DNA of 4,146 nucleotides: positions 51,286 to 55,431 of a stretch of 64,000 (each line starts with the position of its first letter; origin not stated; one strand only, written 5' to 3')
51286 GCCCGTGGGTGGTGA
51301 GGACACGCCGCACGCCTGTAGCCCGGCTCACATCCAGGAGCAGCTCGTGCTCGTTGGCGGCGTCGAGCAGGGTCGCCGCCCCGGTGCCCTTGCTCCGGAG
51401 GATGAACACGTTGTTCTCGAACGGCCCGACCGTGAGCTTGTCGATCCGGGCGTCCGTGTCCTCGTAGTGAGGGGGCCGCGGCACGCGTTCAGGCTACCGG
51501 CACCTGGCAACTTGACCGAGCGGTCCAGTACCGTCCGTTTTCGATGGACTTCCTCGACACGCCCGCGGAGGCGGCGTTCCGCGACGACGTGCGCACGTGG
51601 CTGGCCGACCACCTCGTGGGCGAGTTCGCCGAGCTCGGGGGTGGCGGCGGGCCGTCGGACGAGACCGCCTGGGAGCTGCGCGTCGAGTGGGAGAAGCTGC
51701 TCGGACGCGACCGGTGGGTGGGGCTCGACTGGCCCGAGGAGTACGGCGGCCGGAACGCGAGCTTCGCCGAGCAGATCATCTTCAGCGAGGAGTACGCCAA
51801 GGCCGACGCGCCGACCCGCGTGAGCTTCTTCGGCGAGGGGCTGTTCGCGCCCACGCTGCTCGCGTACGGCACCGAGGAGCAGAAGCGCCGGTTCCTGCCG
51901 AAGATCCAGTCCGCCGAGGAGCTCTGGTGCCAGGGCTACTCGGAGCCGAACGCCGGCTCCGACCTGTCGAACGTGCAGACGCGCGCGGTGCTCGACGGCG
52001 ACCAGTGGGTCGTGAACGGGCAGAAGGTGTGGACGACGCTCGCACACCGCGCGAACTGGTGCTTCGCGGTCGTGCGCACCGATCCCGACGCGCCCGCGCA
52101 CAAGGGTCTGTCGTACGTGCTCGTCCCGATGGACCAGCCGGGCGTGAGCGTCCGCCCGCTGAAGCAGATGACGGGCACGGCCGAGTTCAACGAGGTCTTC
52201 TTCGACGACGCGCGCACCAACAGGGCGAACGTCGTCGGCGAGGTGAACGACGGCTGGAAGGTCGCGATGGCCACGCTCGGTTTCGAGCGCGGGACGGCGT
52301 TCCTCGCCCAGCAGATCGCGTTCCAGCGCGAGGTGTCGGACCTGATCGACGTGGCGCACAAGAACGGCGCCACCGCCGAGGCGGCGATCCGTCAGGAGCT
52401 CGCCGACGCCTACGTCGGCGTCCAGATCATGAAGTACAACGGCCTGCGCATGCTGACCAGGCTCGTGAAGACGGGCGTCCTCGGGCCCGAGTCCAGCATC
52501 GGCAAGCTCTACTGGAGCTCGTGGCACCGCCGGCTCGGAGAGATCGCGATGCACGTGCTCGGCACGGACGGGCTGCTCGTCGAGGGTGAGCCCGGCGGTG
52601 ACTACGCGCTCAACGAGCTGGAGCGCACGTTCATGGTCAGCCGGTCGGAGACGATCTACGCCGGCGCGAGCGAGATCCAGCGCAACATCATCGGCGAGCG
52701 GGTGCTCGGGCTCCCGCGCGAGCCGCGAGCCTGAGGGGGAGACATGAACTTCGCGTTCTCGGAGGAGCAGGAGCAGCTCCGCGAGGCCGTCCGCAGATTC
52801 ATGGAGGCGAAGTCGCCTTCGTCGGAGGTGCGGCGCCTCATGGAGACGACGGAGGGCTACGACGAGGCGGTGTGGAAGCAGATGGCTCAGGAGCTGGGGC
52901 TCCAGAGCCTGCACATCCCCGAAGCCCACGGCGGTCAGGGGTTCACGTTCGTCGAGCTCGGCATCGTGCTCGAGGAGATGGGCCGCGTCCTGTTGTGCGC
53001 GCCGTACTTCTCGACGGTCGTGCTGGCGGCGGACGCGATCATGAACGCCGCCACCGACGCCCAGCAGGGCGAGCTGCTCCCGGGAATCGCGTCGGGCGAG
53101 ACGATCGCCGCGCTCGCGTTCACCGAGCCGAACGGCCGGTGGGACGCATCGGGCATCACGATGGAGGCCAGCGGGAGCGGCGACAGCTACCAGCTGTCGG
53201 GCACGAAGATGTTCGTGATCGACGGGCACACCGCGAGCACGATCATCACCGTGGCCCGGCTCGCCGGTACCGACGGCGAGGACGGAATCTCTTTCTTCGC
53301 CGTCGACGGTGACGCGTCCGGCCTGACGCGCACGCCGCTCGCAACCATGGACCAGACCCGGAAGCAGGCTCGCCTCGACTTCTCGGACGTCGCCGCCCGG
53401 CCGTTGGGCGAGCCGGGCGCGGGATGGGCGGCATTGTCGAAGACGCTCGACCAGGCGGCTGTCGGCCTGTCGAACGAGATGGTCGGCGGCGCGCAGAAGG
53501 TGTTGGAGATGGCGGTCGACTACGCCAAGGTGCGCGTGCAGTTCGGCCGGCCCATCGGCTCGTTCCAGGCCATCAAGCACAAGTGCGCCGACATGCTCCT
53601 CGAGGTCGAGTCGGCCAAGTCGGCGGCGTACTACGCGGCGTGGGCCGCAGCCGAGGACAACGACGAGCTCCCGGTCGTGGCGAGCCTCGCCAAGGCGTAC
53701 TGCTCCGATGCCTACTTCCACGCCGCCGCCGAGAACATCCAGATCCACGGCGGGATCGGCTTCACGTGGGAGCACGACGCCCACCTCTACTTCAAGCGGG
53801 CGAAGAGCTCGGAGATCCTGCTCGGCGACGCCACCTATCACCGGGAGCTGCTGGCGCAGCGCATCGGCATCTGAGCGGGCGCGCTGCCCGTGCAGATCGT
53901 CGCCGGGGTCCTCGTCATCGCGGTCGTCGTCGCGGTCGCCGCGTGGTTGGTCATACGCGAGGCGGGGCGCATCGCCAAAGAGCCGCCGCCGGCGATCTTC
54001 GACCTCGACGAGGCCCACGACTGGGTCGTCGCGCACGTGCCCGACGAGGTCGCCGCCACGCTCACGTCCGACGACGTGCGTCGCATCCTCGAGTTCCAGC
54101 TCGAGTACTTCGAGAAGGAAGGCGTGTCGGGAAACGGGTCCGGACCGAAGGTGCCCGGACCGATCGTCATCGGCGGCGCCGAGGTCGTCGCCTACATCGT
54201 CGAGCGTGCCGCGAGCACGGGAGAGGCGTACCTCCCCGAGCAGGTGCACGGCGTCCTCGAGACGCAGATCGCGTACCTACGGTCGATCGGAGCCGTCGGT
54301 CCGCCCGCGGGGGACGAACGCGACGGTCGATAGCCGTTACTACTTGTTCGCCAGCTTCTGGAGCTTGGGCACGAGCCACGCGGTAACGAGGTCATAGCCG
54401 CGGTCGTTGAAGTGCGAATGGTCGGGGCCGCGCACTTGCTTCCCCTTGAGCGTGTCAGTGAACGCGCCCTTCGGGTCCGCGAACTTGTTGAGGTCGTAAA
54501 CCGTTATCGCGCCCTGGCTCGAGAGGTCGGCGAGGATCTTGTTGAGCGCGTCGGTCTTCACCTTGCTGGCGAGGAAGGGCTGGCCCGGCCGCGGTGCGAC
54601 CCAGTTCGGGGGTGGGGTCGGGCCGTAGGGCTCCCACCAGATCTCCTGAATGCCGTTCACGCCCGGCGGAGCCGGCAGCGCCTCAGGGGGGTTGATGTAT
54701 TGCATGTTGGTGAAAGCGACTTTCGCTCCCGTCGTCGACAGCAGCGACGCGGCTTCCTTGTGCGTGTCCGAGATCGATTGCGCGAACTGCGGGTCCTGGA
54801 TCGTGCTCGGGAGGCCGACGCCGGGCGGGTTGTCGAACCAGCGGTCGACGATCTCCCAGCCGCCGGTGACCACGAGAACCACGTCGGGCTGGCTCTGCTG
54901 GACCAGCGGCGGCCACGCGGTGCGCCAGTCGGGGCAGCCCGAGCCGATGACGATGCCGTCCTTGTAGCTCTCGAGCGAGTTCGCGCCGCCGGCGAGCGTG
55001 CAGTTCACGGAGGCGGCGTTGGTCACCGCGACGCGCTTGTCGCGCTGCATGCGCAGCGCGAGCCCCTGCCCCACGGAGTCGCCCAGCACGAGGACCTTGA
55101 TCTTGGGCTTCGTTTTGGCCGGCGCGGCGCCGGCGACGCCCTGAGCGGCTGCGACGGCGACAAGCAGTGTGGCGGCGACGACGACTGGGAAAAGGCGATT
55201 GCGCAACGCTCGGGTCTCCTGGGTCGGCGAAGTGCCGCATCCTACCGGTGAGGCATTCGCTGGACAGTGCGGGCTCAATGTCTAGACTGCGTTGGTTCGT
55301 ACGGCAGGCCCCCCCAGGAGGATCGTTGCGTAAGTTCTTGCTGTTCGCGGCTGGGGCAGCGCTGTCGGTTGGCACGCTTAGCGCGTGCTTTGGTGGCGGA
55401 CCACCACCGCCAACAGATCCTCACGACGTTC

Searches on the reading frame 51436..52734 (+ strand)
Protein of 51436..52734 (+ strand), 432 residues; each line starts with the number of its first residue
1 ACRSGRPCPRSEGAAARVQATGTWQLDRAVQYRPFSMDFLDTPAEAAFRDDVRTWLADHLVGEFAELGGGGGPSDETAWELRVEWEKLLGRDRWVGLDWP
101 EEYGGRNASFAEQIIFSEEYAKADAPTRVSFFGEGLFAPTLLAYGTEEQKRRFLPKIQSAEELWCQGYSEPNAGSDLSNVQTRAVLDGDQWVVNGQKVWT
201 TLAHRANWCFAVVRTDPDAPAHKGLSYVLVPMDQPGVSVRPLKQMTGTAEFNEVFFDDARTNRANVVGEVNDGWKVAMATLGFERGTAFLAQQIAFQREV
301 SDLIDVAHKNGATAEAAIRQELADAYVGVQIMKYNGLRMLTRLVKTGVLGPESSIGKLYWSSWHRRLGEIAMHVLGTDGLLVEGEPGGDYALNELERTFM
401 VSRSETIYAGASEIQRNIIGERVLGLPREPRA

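Call 56: search_protein_families(library=pfam, proteins=[window:51436-52734:+], max_evalue=0.001)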
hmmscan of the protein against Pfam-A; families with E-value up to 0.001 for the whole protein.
window:51436-52734:+ (432 aa): 3 families
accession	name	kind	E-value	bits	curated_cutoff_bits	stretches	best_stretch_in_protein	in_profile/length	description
PF00441.29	Acyl-CoA_dh_1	-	5.1e-23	82.3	22.4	1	271-424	1-150/150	Acyl-CoA dehydrogenase, C-terminal domain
PF02770.24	Acyl-CoA_dh_M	-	5.2e-23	81.5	33.3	1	165-258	1-96/97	Acyl-CoA dehydrogenase, middle domain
PF02771.21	Acyl-CoA_dh_N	-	1.3e-20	74.3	22.9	1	42-160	1-112/113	Acyl-CoA dehydrogenase, N-terminal domain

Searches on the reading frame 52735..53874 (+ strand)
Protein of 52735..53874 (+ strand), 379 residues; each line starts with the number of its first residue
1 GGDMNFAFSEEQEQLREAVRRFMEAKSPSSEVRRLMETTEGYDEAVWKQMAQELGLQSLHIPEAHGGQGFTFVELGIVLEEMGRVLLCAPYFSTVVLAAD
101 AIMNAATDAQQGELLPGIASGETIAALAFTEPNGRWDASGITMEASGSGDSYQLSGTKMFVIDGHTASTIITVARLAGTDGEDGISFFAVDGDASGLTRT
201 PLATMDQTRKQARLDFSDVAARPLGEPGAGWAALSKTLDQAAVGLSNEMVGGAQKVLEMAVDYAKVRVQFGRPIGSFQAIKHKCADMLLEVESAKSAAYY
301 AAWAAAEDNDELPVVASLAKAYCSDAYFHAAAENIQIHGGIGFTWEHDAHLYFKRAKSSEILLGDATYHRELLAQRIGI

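Call 56: search_protein_families(library=pfam, proteins=[window:52735-53874:+], max_evalue=0.001)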
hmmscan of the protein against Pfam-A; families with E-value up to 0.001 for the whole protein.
window:52735-53874:+ (379 aa): 4 families
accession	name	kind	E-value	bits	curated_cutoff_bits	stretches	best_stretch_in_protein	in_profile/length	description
PF00441.29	Acyl-CoA_dh_1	-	1.5e-34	119.8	22.4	1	228-377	1-149/150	Acyl-CoA dehydrogenase, C-terminal domain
PF02771.21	Acyl-CoA_dh_N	-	1.4e-22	80.7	22.9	1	9-122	1-113/113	Acyl-CoA dehydrogenase, N-terminal domain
PF02770.24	Acyl-CoA_dh_M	-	2.3e-13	50.5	33.3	1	126-219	1-97/97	Acyl-CoA dehydrogenase, middle domain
PF08028.16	Acyl-CoA_dh_2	-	3.6e-07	31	22.7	1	245-344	3-111/134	Acyl-CoA dehydrogenase, C-terminal domain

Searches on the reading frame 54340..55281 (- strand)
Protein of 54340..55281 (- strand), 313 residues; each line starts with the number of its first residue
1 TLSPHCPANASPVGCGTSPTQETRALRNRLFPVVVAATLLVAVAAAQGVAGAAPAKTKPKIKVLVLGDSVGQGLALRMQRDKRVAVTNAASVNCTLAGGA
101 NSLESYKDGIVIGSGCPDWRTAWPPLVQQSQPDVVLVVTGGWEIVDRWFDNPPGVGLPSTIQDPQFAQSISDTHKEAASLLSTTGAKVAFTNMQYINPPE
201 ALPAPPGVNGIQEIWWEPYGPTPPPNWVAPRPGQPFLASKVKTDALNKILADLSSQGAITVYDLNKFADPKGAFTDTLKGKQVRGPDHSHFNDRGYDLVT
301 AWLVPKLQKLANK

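Call 23: search_protein_families(library=pfam, proteins=[window:54340-55281:-], max_evalue=0.01)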
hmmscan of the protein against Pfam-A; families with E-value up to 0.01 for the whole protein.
window:54340-55281:- (313 aa): 2 families
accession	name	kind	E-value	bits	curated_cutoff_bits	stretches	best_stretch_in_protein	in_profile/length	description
PF04311.20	DUF459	-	5.6e-09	36.1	27.2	1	242-303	127-194/197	Protein of unknown function (DUF459)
PF13472.12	Lipase_GDSL_2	-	9e-05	23.5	32.9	1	66-298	2-178/178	GDSL-like Lipase/Acylhydrolase family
